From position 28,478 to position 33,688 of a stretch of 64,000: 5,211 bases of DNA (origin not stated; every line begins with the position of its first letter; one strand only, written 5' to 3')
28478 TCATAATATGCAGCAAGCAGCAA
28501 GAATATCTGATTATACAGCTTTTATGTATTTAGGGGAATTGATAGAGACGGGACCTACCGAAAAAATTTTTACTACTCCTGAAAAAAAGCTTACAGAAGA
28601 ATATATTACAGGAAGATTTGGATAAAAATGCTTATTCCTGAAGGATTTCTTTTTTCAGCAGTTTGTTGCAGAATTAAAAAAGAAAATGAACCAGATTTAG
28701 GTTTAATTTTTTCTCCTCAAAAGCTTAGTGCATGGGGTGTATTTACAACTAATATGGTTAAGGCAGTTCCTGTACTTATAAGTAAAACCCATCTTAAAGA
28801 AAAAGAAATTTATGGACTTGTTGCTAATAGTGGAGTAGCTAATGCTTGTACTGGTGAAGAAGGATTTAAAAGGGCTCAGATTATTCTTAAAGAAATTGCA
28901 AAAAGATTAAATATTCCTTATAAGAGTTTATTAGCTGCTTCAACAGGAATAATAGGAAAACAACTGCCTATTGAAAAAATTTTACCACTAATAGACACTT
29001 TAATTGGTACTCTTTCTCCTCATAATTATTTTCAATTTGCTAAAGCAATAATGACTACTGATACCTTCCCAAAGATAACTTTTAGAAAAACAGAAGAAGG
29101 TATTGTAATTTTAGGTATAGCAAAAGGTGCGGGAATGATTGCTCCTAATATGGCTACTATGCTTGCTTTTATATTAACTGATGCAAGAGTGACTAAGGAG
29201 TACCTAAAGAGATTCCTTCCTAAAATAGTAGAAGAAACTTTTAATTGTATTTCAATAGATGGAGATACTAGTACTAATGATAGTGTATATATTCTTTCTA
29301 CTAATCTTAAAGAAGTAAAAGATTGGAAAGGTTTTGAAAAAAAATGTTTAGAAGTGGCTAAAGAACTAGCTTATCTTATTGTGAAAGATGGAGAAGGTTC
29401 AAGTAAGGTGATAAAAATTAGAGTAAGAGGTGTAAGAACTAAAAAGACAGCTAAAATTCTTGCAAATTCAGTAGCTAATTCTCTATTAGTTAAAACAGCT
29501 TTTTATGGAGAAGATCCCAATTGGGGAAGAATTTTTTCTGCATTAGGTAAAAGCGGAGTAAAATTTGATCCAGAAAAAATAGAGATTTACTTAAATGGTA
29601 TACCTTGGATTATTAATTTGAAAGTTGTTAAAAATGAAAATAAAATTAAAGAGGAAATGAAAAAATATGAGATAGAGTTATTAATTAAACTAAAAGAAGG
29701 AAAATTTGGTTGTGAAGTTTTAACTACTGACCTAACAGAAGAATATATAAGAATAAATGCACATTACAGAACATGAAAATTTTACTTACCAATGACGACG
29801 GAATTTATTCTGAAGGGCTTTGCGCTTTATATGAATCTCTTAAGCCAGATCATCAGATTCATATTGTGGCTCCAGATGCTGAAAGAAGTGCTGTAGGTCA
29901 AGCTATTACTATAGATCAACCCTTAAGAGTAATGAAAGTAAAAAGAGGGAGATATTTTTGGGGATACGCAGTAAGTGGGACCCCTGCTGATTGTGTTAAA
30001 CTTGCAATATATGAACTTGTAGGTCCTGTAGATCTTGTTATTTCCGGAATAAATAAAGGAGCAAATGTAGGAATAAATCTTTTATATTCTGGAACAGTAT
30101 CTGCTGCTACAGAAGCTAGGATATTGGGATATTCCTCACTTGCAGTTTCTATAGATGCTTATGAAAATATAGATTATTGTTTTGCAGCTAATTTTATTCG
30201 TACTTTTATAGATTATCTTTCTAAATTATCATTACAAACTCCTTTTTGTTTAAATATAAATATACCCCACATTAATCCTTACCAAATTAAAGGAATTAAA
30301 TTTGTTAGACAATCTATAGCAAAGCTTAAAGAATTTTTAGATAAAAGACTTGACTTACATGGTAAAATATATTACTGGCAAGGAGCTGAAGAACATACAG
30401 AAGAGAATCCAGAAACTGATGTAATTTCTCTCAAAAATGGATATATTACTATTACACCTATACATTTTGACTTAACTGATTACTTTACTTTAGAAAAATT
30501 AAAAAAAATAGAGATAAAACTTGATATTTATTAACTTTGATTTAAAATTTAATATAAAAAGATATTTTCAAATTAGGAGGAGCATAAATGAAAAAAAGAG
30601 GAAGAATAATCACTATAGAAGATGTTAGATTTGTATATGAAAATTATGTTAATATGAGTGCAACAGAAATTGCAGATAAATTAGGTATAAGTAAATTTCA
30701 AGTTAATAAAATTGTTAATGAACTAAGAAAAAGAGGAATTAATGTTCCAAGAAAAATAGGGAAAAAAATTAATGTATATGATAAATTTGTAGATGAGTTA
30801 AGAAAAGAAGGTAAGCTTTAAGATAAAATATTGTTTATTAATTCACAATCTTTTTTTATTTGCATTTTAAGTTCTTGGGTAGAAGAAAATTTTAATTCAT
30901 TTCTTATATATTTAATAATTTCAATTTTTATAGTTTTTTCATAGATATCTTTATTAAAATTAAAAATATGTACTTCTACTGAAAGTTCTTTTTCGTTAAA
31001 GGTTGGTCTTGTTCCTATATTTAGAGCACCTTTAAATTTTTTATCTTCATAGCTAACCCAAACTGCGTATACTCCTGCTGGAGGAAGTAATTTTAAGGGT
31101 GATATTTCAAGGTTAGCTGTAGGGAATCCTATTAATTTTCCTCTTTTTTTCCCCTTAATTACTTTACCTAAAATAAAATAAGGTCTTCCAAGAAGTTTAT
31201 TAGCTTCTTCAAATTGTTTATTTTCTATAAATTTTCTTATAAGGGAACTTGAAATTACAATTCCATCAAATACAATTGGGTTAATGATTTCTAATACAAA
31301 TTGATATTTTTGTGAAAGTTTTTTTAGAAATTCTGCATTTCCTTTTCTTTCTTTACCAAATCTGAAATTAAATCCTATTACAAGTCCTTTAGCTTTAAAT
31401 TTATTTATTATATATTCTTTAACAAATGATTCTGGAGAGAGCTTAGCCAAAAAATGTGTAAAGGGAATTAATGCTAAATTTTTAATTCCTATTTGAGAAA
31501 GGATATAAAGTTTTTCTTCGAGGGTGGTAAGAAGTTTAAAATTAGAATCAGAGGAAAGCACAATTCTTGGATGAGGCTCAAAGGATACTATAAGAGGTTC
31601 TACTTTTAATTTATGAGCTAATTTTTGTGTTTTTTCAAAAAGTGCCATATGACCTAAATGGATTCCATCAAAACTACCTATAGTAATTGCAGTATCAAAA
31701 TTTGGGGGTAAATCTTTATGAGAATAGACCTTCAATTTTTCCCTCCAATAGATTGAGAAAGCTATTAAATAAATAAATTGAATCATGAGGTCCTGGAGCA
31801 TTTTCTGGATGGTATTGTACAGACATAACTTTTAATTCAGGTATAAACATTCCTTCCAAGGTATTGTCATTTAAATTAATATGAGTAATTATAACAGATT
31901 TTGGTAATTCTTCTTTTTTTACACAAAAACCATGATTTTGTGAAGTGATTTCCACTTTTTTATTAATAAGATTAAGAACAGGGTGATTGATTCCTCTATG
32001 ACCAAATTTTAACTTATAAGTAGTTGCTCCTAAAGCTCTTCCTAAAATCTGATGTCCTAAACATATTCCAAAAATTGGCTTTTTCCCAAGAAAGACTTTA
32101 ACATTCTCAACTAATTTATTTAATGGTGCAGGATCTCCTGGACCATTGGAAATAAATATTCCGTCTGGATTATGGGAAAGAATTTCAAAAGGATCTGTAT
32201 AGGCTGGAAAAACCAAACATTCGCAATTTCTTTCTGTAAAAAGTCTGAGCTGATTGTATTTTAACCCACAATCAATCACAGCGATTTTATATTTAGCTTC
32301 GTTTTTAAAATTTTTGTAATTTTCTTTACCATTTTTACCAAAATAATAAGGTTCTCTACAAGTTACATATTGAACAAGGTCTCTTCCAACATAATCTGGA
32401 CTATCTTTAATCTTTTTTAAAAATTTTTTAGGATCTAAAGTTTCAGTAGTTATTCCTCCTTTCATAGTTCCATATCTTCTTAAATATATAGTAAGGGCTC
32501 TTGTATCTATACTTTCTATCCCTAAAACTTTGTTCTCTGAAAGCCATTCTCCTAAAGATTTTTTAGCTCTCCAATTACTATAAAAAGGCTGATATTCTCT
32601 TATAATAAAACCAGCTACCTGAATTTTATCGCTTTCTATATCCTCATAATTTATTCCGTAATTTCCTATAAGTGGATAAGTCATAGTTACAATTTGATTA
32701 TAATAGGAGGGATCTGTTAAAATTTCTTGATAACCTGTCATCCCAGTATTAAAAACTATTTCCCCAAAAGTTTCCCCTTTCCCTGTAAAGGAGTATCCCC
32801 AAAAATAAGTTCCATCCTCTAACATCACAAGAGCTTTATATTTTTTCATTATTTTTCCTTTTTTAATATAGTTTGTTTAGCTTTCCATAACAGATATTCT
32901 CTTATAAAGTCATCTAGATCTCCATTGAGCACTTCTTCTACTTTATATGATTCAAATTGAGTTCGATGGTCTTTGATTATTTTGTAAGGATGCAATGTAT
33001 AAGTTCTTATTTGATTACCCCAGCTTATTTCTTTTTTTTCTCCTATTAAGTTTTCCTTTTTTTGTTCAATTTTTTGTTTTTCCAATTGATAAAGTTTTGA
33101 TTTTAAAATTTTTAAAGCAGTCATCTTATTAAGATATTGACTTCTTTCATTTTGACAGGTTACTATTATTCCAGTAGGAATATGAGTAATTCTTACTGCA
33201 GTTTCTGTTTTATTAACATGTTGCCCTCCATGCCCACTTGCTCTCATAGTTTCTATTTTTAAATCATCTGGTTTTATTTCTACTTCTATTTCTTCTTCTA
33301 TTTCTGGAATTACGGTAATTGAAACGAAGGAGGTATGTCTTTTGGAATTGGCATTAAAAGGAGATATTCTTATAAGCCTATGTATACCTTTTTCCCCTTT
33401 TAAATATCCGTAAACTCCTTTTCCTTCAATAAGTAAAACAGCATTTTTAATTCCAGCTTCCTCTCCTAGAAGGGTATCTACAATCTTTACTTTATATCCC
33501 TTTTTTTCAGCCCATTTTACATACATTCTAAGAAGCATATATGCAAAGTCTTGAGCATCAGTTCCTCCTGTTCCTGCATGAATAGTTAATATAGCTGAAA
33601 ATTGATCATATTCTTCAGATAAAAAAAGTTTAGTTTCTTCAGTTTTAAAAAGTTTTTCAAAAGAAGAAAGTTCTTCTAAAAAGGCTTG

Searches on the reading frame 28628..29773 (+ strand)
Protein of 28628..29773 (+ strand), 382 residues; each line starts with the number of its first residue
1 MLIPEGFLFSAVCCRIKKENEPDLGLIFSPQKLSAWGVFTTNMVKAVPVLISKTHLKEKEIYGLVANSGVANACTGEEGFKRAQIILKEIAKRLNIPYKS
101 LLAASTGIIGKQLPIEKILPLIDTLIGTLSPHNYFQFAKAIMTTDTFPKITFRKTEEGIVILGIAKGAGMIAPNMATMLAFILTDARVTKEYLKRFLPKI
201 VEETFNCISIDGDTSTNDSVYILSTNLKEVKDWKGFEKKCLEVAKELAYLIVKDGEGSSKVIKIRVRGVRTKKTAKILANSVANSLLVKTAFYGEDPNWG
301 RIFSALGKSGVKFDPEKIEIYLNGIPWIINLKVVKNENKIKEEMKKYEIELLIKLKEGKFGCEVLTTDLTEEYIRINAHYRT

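Call 57: search_protein_families(library=pfam, proteins=[window:28628-29773:+], max_evalue=0.00001)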
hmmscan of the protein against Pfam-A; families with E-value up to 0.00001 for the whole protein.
window:28628-29773:+ (382 aa): 1 family
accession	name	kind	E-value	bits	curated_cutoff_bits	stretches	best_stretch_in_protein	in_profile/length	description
PF01960.23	ArgJ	-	4.1e-133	444.2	32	1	10-382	3-377/377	ArgJ family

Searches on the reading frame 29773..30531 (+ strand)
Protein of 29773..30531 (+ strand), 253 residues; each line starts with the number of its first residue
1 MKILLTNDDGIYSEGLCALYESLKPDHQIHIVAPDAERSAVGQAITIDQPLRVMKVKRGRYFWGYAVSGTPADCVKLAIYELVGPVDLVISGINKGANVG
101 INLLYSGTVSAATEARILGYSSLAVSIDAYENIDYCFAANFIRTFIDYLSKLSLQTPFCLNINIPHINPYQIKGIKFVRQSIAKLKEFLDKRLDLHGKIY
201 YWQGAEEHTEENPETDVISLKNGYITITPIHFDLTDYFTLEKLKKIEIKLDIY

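Call 57: search_protein_families(library=pfam, proteins=[window:29773-30531:+], max_evalue=0.00001)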
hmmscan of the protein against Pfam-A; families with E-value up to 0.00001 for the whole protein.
window:29773-30531:+ (253 aa): 1 family
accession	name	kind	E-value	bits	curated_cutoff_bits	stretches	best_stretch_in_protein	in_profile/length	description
PF01975.23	SurE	-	3.4e-58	197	22.1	1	3-185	1-187/189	Survival protein SurE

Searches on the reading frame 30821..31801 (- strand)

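Call 57: search_protein_families(library=pfam, proteins=[window:30821-31801:-], max_evalue=0.00001)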
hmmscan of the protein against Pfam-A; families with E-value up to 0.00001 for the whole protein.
window:30821-31801:- (327 aa): 2 families
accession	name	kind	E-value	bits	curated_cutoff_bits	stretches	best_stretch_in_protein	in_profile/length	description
PF06574.18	FAD_syn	-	8.9e-48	162.5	27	1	36-186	7-157/158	FAD synthetase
PF01687.23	Flavokinase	-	1.3e-46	158.3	19.6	1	204-326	1-124/124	Riboflavin kinase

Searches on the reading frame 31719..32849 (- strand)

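Call 57: search_protein_families(library=pfam, proteins=[window:31719-32849:-], max_evalue=0.00001)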
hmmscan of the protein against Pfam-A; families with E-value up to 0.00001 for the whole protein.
window:31719-32849:- (377 aa): 3 families
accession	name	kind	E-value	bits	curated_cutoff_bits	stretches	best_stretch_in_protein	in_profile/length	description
PF00988.28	CPSase_sm_chain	-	9.6e-55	184.2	27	1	9-133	2-126/126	Carbamoyl-phosphate synthase small chain, CPSase domain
PF00117.34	GATase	-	6.5e-50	169.9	22.8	1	191-366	2-189/190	Glutamine amidotransferase class-I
PF07722.19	Peptidase_C26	-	4.2e-07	30.4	20.5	0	256-279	105-128/219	Peptidase C26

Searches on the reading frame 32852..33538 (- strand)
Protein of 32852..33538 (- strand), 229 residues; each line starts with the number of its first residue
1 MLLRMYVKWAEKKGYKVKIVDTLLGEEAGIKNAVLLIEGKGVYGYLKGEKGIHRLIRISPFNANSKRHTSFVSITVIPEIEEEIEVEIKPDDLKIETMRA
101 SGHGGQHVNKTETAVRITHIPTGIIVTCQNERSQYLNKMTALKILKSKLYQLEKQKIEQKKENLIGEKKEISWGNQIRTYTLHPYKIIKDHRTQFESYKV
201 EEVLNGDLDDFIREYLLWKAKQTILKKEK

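Call 57: search_protein_families(library=pfam, proteins=[window:32852-33538:-], max_evalue=0.00001)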
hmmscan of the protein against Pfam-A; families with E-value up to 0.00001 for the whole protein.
window:32852-33538:- (229 aa): 2 families
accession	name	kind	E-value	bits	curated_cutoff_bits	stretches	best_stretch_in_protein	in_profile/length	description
PF00472.26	RF-1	-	8.4e-44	148.7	35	1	82-192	1-116/116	RF-1 domain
PF03462.23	PCRF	-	1e-27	97.7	24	1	1-74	121-194/194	PCRF domain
